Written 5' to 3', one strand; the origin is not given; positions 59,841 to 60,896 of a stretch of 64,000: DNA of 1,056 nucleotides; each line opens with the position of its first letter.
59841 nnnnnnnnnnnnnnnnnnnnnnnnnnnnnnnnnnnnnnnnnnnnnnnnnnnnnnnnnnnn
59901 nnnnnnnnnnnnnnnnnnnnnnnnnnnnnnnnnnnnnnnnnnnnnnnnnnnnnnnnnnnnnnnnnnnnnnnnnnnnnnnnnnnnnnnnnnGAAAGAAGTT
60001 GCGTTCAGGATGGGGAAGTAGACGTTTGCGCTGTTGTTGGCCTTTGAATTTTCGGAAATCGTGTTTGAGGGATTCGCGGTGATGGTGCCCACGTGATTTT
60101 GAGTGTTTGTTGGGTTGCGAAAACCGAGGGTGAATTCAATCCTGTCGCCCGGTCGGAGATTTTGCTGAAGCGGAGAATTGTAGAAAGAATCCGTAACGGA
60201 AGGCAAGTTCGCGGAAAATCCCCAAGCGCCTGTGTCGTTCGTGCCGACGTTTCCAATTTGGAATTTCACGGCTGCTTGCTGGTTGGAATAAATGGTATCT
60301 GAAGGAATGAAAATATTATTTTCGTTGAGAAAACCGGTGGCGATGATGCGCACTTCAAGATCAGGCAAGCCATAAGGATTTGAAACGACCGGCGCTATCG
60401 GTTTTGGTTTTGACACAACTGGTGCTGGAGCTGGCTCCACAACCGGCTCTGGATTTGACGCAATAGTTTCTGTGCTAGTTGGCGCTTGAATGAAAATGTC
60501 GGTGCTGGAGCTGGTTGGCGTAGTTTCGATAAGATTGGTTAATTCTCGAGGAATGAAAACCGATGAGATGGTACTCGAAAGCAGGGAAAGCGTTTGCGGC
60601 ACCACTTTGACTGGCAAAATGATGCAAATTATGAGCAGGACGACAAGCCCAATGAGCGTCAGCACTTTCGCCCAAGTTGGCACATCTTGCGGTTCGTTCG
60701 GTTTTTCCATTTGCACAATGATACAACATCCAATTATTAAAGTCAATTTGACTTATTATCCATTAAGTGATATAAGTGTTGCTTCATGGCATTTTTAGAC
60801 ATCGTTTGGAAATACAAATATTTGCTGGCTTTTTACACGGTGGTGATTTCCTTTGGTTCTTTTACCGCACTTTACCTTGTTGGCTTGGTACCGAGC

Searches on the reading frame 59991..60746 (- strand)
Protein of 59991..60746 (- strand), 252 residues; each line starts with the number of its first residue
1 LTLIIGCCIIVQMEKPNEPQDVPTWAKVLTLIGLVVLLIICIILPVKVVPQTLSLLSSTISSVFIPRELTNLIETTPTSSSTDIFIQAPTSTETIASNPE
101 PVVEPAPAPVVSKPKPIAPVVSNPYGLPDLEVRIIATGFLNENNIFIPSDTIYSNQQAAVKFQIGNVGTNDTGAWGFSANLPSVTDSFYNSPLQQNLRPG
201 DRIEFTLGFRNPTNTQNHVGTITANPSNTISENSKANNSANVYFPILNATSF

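Call 7: search_protein_families(library=pfam, proteins=[window:59991-60746:-], max_evalue=0.1)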
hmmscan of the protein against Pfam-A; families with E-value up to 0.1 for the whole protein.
window:59991-60746:- (252 aa): 1 family
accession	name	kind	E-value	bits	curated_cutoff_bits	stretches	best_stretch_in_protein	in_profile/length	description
PF07705.17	CARDB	-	3.2e-05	24.5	22.7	1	128-240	2-99/101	CARDB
